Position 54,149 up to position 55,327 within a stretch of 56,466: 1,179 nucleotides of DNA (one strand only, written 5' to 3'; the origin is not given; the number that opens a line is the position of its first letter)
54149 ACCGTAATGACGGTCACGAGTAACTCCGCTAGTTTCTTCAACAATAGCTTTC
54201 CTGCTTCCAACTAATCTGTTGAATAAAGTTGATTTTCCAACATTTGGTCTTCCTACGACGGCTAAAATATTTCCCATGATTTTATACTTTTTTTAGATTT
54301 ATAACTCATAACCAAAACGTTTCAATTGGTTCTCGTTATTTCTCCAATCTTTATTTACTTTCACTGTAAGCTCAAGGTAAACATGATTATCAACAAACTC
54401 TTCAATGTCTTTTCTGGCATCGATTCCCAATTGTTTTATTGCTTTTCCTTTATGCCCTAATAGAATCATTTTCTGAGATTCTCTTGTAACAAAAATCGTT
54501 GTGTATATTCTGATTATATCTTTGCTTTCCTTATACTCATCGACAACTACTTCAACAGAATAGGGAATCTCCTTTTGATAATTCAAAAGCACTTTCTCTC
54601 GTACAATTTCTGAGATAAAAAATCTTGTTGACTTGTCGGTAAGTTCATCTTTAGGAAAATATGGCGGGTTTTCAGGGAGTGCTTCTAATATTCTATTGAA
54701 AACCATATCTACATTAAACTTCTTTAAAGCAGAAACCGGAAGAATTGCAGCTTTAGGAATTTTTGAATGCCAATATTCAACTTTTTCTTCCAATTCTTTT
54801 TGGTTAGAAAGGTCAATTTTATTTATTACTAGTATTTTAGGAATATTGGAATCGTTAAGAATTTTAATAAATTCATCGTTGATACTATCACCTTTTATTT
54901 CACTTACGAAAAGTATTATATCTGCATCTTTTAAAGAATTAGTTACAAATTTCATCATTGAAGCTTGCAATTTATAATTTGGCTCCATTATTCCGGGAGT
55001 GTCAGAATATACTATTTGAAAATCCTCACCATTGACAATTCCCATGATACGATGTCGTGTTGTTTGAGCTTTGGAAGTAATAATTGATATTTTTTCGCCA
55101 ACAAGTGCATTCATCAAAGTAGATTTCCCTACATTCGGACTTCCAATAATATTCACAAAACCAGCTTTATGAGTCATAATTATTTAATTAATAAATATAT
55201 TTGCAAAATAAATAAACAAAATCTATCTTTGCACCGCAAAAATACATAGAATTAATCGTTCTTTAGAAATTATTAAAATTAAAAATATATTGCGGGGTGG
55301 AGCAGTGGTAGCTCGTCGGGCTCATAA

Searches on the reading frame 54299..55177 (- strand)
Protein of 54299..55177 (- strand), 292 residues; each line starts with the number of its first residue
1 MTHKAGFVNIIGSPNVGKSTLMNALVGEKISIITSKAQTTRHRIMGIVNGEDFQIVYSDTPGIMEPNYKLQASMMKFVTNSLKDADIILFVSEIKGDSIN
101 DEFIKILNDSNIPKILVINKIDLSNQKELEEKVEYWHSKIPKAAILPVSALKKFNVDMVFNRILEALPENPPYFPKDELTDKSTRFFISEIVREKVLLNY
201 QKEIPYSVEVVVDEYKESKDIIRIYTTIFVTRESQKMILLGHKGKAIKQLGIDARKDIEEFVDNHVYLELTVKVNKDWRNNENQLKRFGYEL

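Call 7: find_encoding_contigs(protein=window:54299-55177:-, flank=10000, max_places=6)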
Protein window:54299-55177:- (292 aa): 5 contigs read that carry it; 4 places shown.
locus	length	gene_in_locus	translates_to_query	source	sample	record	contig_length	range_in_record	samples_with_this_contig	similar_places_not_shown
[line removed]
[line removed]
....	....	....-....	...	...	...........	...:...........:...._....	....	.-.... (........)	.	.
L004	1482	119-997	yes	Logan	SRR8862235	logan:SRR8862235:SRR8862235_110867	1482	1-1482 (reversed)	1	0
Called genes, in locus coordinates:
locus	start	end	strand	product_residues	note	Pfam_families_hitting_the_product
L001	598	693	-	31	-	-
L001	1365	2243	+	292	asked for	PF00071:Ras (weak), PF00350:Dynamin_N (faint), PF01926:MMR_HSR1, PF02421:FeoB_N, PF10662:PduV-EutP (weak), PF00009:GTP_EFTU, PF16897:MMR_HSR1_Xtn (weak), PF07650:KH_2, +1 more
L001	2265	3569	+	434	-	PF00009:GTP_EFTU, PF01926:MMR_HSR1, PF02421:FeoB_N, PF04548:AIG1, PF01926:MMR_HSR1, PF02421:FeoB_N, PF00009:GTP_EFTU, PF14714:KH_dom-like, +7 more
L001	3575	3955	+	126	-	PF01479:S4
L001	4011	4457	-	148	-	PF07661:MORN_2 (faint)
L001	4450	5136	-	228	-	PF03938:OmpH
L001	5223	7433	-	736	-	PF00270:DEAD, PF04851:ResIII (weak), PF00271:Helicase_C, PF16124:RecQ_Zn_bind, PF09382:RQC, PF00570:HRDC, PF21220:RecQ-1-like_HTH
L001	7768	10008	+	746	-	PF07719:TPR_2 (faint), PF13181:TPR_8 (faint), PF13424:TPR_12 (faint), PF14559:TPR_19 (faint), PF00515:TPR_1 (weak)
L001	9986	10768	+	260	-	PF00456:Transketolase_N, PF13292:DXP_synthase_N, PF00676:E1_dh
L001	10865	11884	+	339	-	PF01073:3Beta_HSD, PF01370:Epimerase, PF02719:Polysacc_synt_2 (faint), PF04321:RmlD_sub_bind, PF16363:GDP_Man_Dehyd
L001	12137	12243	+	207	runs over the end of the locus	PF00535:Glycos_transf_2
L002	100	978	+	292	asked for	PF00071:Ras (weak), PF00350:Dynamin_N (faint), PF01926:MMR_HSR1, PF02421:FeoB_N, PF10662:PduV-EutP (weak), PF00009:GTP_EFTU, PF16897:MMR_HSR1_Xtn (weak), PF07650:KH_2, +1 more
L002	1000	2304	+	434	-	PF00009:GTP_EFTU, PF01926:MMR_HSR1, PF02421:FeoB_N, PF04548:AIG1, PF01926:MMR_HSR1, PF02421:FeoB_N, PF00009:GTP_EFTU, PF14714:KH_dom-like, +7 more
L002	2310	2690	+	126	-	PF01479:S4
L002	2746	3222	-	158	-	PF07661:MORN_2 (faint)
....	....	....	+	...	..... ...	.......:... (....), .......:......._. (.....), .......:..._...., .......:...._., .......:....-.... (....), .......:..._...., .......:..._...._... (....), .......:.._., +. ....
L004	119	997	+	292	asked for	PF00071:Ras (weak), PF00350:Dynamin_N (faint), PF01926:MMR_HSR1, PF02421:FeoB_N, PF10662:PduV-EutP (weak), PF00009:GTP_EFTU, PF16897:MMR_HSR1_Xtn (weak), PF07650:KH_2, +1 more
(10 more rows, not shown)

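Call 10: find_related_loci(query=window:54299-55177:-, collection=genome_contigs, flank=4000)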
Query window:54299-55177:- (292 aa) in genome_contigs; peptide patterns used: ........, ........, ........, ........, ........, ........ (x = any residue, [..] = any of these).
600 stretches matched a pattern (row limit reached: there are more); 581 encode a relative of the query (tblastn E <= 1e-3); the best 80 are kept; 80 distinct loci.
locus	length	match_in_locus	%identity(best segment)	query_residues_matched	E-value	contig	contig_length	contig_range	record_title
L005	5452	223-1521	70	1-290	3e-138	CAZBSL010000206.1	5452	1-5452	MAG TPA_asm: uncultured Bacteroidales bacterium isolate binchicken_co243_243 genome assembly, contig: NODE_14968_length_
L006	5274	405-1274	70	1-290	4e-136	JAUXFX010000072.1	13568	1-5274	MAG: Bacteroidota bacterium isolate CSMAG_2914 CSMAG_2914_k117_3487839_length_13568_cov_17.9874, whole genome shotgun se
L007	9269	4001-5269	70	1-290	5e-136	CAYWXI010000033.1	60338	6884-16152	MAG TPA_asm: uncultured Bacteroidales bacterium isolate SRP167671_co1_176 genome assembly, contig: NODE_521_length_60338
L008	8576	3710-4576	65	3-291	6e-131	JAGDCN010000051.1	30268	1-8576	MAG: Bacteroidales bacterium isolate RGIG10343 Yak_Rumen.Co__c2351474, whole genome shotgun sequence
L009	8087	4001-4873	65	1-290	3e-131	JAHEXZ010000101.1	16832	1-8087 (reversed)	MAG: Bacteroidetes bacterium isolate nzgw116 NODE_3864_length_16833_cov_6.358904, whole genome shotgun sequence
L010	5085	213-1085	64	1-290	2e-130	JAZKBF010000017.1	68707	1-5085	MAG: Bacteroidota bacterium isolate ADI_H3L2_1_122_18_3-bin067_1 ADIH3L21_B067_1_000000000016, whole genome shotgun sequ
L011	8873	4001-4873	64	1-290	2e-128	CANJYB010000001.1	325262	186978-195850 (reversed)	MAG: Bacteroidetes bacterium isolate RH-23may17-974 genome assembly, contig: RH-23may17-C95, whole genome shotgun sequen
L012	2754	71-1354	64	1-291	2e-133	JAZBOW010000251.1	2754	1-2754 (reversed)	MAG: Bacteroidales bacterium isolate bin.543 k117_5900138, whole genome shotgun sequence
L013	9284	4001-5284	63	1-291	3e-127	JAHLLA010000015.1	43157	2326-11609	MAG: Bacteroidetes bacterium isolate MAG23 NODE_1907_length_43157_cov_1046.468795, whole genome shotgun sequence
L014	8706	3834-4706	63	1-290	1e-126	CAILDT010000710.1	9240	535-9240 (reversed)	MAG: uncultured Bacteroidetes bacterium isolate LinL4_bin-1161 genome assembly, contig: bin-1161:710/994, whole genome s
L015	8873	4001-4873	63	1-290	2e-126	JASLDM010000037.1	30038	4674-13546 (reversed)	MAG: Flavobacterium sp. isolate SHSU.bins.149 k141_4844621, whole genome shotgun sequence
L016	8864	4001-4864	64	4-291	1e-126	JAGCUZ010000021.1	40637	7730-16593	MAG: Bacteroidales bacterium isolate RGIG10147 Yak_Rumen-4__c549441, whole genome shotgun sequence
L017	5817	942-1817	61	1-292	4e-126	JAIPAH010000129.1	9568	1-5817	MAG: Bacteroidales bacterium isolate Tobar18m-G1 Tobar18m-20mill-C509, whole genome shotgun sequence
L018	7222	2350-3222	63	2-291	8e-126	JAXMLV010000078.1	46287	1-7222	MAG: Flavobacteriaceae bacterium isolate L4S_metabat.bin.10 k141_6921, whole genome shotgun sequence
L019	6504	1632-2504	63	2-291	8e-126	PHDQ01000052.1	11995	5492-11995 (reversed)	MAG: Bacteroidetes bacterium HGW-Bacteroidetes-13 08E140C01_10kDa_scaffold_1599, whole genome shotgun sequence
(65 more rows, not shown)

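Call 15: find_homologous_proteins(query=window:54299-55177:-, max_evalue=1e-60)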
Query window:54299-55177:- (292 aa): 7995 proteins with E <= 1e-60 among 8000 candidates; the best 120 are listed.
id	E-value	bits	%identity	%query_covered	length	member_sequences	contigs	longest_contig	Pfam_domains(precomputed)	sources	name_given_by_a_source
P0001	1.0e-185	633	100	100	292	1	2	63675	PF07650.24,PF01926.30,PF00350.30,PF02421.25,PF00009.34,PF03193.23,PF10662.16,PF16897.11,PF00071.29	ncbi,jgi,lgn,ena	-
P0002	2.0e-183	626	98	100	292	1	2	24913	PF07650.24,PF01926.30,PF00350.30,PF02421.25,PF00009.34,PF03193.23,PF10662.16,PF16897.11,PF00071.29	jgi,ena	-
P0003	1.7e-168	577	89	100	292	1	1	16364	PF07650.24,PF01926.30,PF00350.30,PF02421.25,PF00009.34,PF03193.23,PF10662.16,PF16897.11,PF00071.29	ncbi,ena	-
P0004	1.1e-136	472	90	84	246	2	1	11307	PF07650.24,PF01926.30,PF00009.34,PF10662.16,PF16897.11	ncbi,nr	ncbi:MAG: GTPase Era, partial [Saprospiraceae bacterium]|nr:GTPase Era [Saprospiraceae bacterium]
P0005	3.2e-132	458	71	99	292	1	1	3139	PF07650.24,PF01926.30,PF00350.30,PF02421.25,PF00009.34,PF03193.23,PF04548.23,PF00071.29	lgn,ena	-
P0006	8.7e-131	453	69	100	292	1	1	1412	PF07650.24,PF01926.30,PF00350.30,PF02421.25,PF00009.34,PF03193.23,PF16897.11,PF00071.29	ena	-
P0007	1.4e-130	452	98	75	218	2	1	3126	PF07650.24,PF00009.34,PF16897.11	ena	-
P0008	2.9e-130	451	70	99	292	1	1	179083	PF07650.24,PF01926.30,PF00350.30,PF02421.25,PF00009.34,PF03193.23,PF16897.11,PF00071.29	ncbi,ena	-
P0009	5.9e-130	450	69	100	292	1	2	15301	PF07650.24,PF01926.30,PF00350.30,PF02421.25,PF00009.34,PF03193.23,PF16897.11,PF00071.29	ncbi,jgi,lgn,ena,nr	ncbi:MAG: GTPase Era [Bacteroidales bacterium]|nr:GTPase Era [Bacteroidales bacterium]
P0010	2.1e-129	448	69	100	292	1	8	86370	PF07650.24,PF01926.30,PF00350.30,PF02421.25,PF00009.34,PF03193.23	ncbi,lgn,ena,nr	ncbi:MAG: GTPase Era [Bacteroidetes bacterium]|nr:GTPase Era [Bacteroidota bacterium] MBL7103244.1 G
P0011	2.6e-129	448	71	99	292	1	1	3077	PF07650.24,PF01926.30,PF00350.30,PF02421.25,PF00009.34,PF03193.23,PF10662.16,PF04548.23,PF00071.29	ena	-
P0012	3.6e-129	448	71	99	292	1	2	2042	PF07650.24,PF01926.30,PF00350.30,PF02421.25,PF00009.34,PF03193.23,PF10662.16,PF04548.23,PF00071.29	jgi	-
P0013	4.3e-129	447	71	99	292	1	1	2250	PF07650.24,PF01926.30,PF00350.30,PF02421.25,PF00009.34,PF03193.23,PF10662.16,PF04548.23,PF00071.29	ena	-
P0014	7.9e-129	446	68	99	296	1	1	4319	PF07650.24,PF01926.30,PF00350.30,PF02421.25,PF00009.34,PF03193.23,PF10662.16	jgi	jgi:GTP-binding protein Era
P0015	8.5e-129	446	69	99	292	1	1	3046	PF07650.24,PF01926.30,PF00350.30,PF02421.25,PF00009.34,PF03193.23,PF00071.29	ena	-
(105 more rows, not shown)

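Call 16: find_encoding_contigs(protein=P0002, flank=10000, max_places=6)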
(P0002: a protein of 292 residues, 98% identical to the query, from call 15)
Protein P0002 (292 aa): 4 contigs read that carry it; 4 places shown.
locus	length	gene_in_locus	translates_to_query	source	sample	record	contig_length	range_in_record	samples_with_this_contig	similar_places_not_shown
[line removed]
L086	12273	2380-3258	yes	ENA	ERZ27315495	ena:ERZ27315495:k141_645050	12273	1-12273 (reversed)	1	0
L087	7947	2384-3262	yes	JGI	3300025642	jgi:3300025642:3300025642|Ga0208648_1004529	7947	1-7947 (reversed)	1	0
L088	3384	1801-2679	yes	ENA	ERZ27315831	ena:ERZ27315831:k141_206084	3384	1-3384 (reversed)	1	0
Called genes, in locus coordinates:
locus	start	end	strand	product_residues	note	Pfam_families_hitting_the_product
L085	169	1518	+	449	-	PF18962:Por_Secre_tail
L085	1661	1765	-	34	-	-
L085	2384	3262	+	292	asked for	PF00071:Ras (weak), PF00350:Dynamin_N (faint), PF01926:MMR_HSR1, PF02421:FeoB_N, PF10662:PduV-EutP (weak), PF00009:GTP_EFTU (weak), PF16897:MMR_HSR1_Xtn (weak), PF07650:KH_2, +1 more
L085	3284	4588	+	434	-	PF00009:GTP_EFTU, PF01926:MMR_HSR1, PF02421:FeoB_N, PF04548:AIG1, PF01926:MMR_HSR1, PF02421:FeoB_N, PF00009:GTP_EFTU, PF14714:KH_dom-like, +7 more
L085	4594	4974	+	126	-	PF01479:S4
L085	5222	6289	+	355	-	-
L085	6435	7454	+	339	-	PF18962:Por_Secre_tail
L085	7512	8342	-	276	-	PF18962:Por_Secre_tail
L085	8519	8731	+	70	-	PF20095:DUF6485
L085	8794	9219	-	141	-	PF07661:MORN_2 (faint)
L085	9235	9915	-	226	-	PF03938:OmpH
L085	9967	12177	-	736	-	PF00270:DEAD, PF04851:ResIII (weak), PF00271:Helicase_C, PF16124:RecQ_Zn_bind, PF09382:RQC, PF00570:HRDC, PF21220:RecQ-1-like_HTH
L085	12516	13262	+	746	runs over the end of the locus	PF07719:TPR_2 (faint), PF13181:TPR_8 (faint), PF13414:TPR_11 (faint), PF13424:TPR_12 (faint), PF13428:TPR_14 (faint), PF14559:TPR_19 (faint), PF13431:TPR_17 (faint), PF00515:TPR_1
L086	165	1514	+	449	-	PF18962:Por_Secre_tail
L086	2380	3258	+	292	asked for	PF00071:Ras (weak), PF00350:Dynamin_N (faint), PF01926:MMR_HSR1, PF02421:FeoB_N, PF10662:PduV-EutP (weak), PF00009:GTP_EFTU (weak), PF16897:MMR_HSR1_Xtn (weak), PF07650:KH_2, +1 more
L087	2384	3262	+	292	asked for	PF00071:Ras (weak), PF00350:Dynamin_N (faint), PF01926:MMR_HSR1, PF02421:FeoB_N, PF10662:PduV-EutP (weak), PF00009:GTP_EFTU (weak), PF16897:MMR_HSR1_Xtn (weak), PF07650:KH_2, +1 more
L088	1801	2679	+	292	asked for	PF00071:Ras (weak), PF00350:Dynamin_N (faint), PF01926:MMR_HSR1, PF02421:FeoB_N, PF10662:PduV-EutP (weak), PF00009:GTP_EFTU (weak), PF16897:MMR_HSR1_Xtn (weak), PF07650:KH_2, +1 more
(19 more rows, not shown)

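Call 17: find_encoding_contigs(protein=P0003, flank=10000, max_places=6)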
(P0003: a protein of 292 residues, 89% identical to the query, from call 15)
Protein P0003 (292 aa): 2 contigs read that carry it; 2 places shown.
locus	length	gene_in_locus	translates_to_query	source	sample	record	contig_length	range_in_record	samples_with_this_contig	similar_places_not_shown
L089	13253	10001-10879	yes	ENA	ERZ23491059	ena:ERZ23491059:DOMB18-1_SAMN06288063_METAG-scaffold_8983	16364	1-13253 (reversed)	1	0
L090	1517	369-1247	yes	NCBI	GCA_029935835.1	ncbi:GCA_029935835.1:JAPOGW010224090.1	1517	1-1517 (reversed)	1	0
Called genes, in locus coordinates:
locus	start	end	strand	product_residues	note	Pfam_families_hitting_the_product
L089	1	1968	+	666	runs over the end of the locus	PF13620:CarboxypepD_reg, PF13715:CarbopepD_reg_2, PF22904:NOMO1-like_2nd (weak), PF12450:vWF_A, PF00092:VWA, PF13519:VWA_2, PF12034:YfbK_C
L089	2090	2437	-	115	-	PF01934:HepT-like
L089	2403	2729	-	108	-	PF01909:NTP_transf_2, PF18765:Polbeta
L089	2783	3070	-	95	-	-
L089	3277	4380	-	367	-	PF00478:IMPDH (faint), PF03060:NMO, PF01180:DHO_dh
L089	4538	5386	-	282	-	PF04397:LytTR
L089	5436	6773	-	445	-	-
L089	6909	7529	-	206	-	PF04542:Sigma70_r2 (weak), PF08281:Sigma70_r4_2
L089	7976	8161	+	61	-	-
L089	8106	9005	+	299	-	-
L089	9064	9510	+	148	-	-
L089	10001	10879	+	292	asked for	PF00071:Ras (weak), PF00350:Dynamin_N (faint), PF01926:MMR_HSR1, PF02421:FeoB_N, PF10662:PduV-EutP (weak), PF00009:GTP_EFTU, PF16897:MMR_HSR1_Xtn (weak), PF07650:KH_2, +1 more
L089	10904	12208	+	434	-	PF00009:GTP_EFTU (weak), PF01926:MMR_HSR1, PF02421:FeoB_N, PF04548:AIG1, PF01926:MMR_HSR1, PF02421:FeoB_N, PF00009:GTP_EFTU, PF14714:KH_dom-like, +6 more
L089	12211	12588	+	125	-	PF01479:S4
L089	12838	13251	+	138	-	?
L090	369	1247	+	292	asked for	PF00071:Ras (weak), PF00350:Dynamin_N (faint), PF01926:MMR_HSR1, PF02421:FeoB_N, PF10662:PduV-EutP (weak), PF00009:GTP_EFTU, PF16897:MMR_HSR1_Xtn (weak), PF07650:KH_2, +1 more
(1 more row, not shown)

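Call 18: find_encoding_contigs(protein=P0004, flank=10000, max_places=6)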
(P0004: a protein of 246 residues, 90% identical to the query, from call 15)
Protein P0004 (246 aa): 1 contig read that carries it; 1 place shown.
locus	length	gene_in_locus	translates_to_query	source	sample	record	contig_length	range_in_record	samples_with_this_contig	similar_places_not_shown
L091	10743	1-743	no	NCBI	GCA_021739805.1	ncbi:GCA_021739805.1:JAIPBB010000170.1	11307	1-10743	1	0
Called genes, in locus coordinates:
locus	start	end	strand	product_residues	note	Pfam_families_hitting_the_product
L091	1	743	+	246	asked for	PF00009:GTP_EFTU, PF01926:MMR_HSR1 (weak), PF10662:PduV-EutP (weak), PF16897:MMR_HSR1_Xtn, PF07650:KH_2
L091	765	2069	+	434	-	PF00009:GTP_EFTU, PF01926:MMR_HSR1, PF02421:FeoB_N, PF04548:AIG1, PF00009:GTP_EFTU, PF01926:MMR_HSR1, PF02421:FeoB_N, PF14714:KH_dom-like, +8 more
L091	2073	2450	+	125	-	PF01479:S4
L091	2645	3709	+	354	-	PF19580:Exo_endo_phos_3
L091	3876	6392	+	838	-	PF14517:Tachylectin (faint), PF18962:Por_Secre_tail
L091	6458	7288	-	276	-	PF18962:Por_Secre_tail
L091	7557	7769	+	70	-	PF20095:DUF6485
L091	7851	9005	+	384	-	PF22020:RlmL_1st, PF02926:THUMP, PF01170:UPF0020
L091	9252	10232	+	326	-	PF00365:PFK, PF01513:NAD_kinase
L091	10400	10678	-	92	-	PF05016:ParE_toxin (weak)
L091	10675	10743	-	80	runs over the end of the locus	-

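Call 72: find_encoding_contigs(protein=P0007, flank=10000, max_places=6)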
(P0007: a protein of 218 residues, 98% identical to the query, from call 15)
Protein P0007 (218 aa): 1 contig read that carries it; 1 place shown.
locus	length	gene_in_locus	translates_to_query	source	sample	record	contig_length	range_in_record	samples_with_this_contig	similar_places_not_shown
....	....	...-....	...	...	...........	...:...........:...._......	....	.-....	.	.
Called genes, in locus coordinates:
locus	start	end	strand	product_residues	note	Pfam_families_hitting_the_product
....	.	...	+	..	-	?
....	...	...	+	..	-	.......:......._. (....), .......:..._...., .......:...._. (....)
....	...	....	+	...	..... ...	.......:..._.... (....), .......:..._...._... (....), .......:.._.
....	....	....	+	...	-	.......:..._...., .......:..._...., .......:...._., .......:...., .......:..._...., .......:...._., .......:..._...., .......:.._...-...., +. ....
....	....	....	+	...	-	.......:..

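Call 91: search_solved_structures(query=L089:6909-7529:-, max_evalue=1, show_alignments=0)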
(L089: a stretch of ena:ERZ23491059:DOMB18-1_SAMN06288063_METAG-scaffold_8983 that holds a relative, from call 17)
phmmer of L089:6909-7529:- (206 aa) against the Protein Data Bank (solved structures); distinct sequences matched with E-value up to 1: 14.
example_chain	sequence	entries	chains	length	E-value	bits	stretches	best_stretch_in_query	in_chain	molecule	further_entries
4nqw_A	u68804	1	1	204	2.9e-07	33.6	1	20-188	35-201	ECF RNA polymerase sigma factor SigK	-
5wuq_A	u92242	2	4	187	1.9e-05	27.6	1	20-188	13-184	ECF RNA polymerase sigma factor SigW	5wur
9m9d_F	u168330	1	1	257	0.00015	24.7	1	30-193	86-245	ECF RNA polymerase sigma factor SigE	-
9m9e_F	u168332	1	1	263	0.00016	24.6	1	30-193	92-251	ECF RNA polymerase sigma factor SigE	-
9m98_F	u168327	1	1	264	0.00017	24.6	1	30-193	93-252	ECF RNA polymerase sigma factor SigE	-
5zx2_F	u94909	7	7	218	0.0045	19.9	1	74-193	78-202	ECF RNA polymerase sigma factor SigH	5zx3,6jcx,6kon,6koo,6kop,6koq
5uxx_A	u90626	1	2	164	0.01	18.8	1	43-187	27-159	RNA polymerase sigma factor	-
2q1z_A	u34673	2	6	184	0.023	17.6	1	20-185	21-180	RpoE, ECF SigE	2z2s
5fgm_A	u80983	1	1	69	0.025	17.5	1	133-191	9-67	ECF RNA polymerase sigma factor SigR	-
1rp3_A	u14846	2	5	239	0.065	16.1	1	29-184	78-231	RNA polymerase sigma factor SIGMA-28 (FliA) | RNA polymerase sigma factor FliA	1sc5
6dxo_A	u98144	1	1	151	0.089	15.7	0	134-177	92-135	RNA polymerase ECF-subfamily sigma factor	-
6jcy_F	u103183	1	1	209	0.25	14.3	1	75-193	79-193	ECF RNA polymerase sigma factor SigH,ECF RNA polymerase sigma factor SigE,ECF RNA polymera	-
6jhe_A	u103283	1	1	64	0.6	13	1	135-188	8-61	ECF RNA polymerase sigma factor SigW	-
7mq8_NI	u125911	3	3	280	0.75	12.7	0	58-112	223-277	Ribosomal RNA-processing protein 7 homolog A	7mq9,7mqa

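Call 106: list_cluster_members(proteins=[P0001, P0002, P0003])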
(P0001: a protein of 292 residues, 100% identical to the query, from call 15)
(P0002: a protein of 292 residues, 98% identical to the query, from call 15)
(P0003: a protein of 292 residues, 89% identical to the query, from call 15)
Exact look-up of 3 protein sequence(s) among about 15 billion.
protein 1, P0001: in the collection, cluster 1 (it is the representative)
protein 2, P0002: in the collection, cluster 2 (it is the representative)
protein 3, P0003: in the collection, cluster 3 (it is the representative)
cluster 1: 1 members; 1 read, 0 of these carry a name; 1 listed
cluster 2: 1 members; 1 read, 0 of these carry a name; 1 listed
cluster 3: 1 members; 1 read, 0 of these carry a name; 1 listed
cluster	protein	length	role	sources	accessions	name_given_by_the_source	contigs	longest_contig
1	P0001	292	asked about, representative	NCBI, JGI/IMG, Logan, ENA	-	-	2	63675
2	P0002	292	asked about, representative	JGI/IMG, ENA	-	-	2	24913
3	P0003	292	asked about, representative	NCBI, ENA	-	-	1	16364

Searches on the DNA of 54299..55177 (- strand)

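Call 47: search_rna_families(sources=[L014, L060], threshold=gathering)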
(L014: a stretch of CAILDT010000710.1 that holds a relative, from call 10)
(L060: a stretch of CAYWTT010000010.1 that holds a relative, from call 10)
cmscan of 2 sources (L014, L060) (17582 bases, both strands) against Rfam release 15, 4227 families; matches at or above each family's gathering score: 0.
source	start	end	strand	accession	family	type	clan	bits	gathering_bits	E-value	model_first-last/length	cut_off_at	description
